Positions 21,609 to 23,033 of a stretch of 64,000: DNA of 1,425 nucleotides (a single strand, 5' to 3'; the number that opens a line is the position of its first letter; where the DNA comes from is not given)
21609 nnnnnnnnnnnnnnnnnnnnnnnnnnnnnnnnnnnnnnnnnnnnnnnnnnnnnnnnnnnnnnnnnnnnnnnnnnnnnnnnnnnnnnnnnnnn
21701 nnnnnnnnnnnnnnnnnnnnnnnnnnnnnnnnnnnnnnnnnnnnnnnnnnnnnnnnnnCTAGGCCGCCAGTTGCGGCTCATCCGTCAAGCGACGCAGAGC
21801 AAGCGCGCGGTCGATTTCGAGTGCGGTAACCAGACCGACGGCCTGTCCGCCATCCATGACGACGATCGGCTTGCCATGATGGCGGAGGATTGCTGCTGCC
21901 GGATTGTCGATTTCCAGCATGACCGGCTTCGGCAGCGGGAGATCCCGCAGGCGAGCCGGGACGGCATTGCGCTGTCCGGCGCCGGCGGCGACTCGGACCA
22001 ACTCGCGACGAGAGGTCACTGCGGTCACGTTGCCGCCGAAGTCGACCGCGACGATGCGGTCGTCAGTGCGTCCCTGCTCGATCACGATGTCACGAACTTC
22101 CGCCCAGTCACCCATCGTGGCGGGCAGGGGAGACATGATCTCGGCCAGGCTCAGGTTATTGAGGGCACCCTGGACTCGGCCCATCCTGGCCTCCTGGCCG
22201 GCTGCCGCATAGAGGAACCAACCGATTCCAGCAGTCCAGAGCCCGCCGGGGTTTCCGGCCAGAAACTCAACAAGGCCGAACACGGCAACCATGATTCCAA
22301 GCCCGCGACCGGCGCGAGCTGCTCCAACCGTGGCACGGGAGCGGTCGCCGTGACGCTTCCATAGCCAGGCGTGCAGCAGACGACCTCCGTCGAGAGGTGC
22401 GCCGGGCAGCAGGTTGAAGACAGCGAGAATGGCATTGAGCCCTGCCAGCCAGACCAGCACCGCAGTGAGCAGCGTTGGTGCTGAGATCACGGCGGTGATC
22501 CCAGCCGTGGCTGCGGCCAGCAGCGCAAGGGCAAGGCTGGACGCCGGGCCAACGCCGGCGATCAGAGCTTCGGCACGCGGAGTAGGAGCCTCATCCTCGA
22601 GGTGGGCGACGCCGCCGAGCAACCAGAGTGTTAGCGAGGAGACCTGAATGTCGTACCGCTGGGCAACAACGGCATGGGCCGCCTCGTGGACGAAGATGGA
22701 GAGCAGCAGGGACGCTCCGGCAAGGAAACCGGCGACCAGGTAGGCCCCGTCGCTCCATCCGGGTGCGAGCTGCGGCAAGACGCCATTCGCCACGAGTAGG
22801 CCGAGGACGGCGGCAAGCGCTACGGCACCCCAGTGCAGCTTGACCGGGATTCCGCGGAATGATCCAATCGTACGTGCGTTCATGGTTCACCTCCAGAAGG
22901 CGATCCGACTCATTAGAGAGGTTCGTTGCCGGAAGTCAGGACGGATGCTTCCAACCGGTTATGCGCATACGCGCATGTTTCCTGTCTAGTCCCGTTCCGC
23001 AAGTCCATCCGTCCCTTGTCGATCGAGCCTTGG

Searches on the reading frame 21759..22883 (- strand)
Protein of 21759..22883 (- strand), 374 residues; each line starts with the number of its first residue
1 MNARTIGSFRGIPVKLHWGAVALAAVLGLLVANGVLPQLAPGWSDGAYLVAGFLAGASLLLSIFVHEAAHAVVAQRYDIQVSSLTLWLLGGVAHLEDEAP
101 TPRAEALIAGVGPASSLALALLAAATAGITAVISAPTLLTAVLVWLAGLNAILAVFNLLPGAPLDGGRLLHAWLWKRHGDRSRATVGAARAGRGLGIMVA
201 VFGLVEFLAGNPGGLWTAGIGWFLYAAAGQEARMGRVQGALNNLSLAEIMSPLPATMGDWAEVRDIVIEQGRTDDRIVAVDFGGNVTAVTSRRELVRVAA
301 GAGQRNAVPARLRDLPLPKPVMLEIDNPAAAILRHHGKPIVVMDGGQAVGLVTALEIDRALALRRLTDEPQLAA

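Call 10: search_protein_families(library=pfam, proteins=[window:21759-22883:-])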
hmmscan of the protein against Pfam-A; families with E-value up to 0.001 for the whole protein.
window:21759-22883:- (374 aa): 1 family
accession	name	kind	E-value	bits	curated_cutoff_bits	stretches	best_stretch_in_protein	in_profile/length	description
PF02163.28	Peptidase_M50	-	2.6e-20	73.2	27.2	2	139-189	159-209/221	Peptidase family M50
